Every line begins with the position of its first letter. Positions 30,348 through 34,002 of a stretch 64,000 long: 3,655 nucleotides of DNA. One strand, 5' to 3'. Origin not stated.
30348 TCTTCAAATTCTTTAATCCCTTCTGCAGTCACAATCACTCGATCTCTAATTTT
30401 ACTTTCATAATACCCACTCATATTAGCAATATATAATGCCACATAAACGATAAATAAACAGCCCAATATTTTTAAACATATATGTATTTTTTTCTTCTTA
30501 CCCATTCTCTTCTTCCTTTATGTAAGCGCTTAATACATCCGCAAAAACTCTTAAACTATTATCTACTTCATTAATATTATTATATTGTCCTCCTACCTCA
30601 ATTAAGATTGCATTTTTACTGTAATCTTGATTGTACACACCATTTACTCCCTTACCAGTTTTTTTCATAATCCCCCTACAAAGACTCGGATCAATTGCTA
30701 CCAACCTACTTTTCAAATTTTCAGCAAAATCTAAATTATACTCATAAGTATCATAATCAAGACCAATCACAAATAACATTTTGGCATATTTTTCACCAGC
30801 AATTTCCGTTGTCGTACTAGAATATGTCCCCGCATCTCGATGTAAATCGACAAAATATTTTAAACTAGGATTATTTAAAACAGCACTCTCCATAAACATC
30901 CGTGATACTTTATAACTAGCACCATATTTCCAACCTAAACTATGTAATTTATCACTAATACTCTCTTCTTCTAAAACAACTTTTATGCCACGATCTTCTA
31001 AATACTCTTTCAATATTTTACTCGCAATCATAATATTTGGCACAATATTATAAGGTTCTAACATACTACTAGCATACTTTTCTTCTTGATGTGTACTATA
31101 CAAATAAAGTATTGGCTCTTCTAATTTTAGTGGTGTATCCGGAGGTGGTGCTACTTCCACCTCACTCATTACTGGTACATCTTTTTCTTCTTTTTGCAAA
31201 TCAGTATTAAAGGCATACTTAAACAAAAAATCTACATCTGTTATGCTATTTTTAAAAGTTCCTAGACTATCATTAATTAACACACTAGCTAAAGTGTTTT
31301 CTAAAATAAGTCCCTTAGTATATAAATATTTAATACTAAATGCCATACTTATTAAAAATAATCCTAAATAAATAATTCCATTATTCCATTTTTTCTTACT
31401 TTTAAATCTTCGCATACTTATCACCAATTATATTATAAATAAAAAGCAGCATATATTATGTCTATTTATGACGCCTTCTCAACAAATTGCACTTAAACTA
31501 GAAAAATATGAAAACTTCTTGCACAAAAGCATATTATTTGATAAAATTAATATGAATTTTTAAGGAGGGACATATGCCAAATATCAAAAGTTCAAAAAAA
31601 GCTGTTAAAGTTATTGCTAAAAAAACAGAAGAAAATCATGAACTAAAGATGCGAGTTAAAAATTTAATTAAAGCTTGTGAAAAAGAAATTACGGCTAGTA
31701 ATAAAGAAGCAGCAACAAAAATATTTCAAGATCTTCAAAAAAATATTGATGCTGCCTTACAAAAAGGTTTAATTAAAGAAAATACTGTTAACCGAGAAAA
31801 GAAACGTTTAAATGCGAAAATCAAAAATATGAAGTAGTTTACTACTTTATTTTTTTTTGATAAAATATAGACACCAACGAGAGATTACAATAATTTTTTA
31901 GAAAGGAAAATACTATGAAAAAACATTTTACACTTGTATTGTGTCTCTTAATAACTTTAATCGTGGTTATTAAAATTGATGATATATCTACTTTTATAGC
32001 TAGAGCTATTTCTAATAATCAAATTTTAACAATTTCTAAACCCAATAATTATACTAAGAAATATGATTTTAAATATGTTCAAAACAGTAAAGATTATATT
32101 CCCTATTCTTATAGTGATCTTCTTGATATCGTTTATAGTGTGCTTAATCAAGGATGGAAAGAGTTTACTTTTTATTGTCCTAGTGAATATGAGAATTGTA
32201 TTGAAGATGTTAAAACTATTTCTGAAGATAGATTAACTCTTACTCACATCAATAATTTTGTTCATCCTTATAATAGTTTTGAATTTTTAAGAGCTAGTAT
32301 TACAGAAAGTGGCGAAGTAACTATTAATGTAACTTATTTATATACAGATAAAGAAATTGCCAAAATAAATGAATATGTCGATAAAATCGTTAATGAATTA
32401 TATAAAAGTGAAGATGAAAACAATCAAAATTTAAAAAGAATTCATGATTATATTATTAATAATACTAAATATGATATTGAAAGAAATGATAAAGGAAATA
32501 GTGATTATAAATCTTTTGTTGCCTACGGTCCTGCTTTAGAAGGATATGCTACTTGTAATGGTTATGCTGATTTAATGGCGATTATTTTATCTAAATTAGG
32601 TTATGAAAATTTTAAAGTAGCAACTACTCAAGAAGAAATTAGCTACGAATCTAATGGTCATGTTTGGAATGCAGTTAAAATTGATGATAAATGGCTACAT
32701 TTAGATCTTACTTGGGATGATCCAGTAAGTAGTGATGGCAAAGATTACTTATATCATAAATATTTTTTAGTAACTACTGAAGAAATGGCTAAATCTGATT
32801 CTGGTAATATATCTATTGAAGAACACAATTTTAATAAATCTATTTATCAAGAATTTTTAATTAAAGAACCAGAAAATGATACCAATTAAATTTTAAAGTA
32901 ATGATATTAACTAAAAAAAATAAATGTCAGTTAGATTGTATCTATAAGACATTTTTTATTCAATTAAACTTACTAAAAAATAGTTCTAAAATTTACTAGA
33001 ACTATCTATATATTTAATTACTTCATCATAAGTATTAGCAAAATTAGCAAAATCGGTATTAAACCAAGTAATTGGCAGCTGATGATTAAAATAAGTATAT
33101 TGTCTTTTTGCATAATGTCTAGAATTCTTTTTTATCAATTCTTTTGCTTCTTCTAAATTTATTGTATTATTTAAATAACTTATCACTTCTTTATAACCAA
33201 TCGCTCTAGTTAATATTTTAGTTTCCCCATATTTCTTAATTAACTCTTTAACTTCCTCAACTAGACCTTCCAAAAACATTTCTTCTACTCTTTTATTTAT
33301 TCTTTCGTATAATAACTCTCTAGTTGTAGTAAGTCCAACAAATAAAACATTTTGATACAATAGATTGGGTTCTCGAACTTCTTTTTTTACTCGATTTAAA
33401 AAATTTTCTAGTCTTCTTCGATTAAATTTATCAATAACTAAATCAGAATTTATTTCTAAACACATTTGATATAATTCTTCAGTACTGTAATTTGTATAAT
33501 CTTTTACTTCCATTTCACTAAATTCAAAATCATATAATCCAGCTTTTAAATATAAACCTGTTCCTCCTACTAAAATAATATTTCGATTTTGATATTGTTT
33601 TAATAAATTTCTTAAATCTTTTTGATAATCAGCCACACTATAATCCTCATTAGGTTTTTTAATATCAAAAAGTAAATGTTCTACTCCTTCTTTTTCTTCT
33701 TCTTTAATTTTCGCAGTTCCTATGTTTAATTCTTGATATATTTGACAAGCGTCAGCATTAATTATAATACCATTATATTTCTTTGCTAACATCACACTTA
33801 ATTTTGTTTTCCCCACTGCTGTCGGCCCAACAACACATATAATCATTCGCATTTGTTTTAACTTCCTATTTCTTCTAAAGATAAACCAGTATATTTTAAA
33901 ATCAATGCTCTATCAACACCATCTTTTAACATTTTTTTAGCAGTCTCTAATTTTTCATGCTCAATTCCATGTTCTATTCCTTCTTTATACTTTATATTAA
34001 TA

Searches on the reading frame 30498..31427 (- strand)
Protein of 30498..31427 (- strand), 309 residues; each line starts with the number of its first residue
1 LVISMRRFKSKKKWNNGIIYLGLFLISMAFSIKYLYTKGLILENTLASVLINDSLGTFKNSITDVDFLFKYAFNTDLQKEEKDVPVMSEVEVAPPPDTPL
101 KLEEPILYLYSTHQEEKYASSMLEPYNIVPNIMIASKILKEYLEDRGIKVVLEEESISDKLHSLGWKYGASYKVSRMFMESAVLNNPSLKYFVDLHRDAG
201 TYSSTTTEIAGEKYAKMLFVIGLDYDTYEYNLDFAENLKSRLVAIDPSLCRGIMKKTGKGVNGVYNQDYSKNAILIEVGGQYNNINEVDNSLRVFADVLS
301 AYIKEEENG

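Call 27: search_protein_families(library=pfam, proteins=[window:30498-31427:-], max_evalue=0.00001)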
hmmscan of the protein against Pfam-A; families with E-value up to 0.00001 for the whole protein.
window:30498-31427:- (309 aa): 1 family
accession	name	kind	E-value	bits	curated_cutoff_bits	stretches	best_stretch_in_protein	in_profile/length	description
PF07454.18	SpoIIP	-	2.9e-51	175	24.4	1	89-300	74-269/269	Stage II sporulation protein P (SpoIIP)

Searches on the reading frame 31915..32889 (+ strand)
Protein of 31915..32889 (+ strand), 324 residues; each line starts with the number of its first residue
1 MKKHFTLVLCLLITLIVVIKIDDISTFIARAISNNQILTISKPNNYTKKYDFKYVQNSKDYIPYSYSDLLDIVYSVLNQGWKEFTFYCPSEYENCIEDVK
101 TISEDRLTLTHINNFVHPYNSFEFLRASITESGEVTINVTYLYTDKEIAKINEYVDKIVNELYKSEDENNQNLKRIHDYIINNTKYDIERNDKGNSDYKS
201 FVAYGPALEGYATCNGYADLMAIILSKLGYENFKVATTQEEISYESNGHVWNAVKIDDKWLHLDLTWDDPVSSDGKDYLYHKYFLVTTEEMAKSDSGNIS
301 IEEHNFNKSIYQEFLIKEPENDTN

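Call 94: search_protein_families(library=pfam, proteins=[window:31915-32889:+], max_evalue=0.01)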
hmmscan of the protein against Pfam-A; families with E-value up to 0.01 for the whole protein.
window:31915-32889:+ (324 aa): 1 family
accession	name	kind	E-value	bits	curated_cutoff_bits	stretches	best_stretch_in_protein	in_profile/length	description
PF01841.26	Transglut_core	-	4.6e-10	40.2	23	1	158-264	3-107/108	Transglutaminase-like superfamily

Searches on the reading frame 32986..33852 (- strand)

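Call 94: search_protein_families(library=pfam, proteins=[window:32986-33852:-], max_evalue=0.01)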
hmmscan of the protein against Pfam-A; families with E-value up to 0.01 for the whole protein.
window:32986-33852:- (288 aa): 7 families
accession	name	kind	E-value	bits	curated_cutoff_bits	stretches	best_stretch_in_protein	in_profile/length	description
PF01715.23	IPPT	-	1.7e-56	192.1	23.6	1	37-258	1-243/243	IPP transferase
PF01745.22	IPT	-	7.8e-12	45.5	20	1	5-98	4-99/233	Isopentenyl transferase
PF13238.12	AAA_18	-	2.3e-05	25.3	29.4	1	5-190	1-113/128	AAA domain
PF00004.35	AAA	-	0.00053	20.9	21.2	0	5-93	1-61/131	ATPase family associated with various cellular activities (AAA)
PF13401.12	AAA_22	-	0.0056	17.4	27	0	3-93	6-88/130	AAA domain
PF13671.12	AAA_33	-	0.0067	17.2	27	0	5-190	2-120/143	AAA domain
PF13173.12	AAA_14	-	0.0091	16.4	27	0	3-103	3-104/129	AAA domain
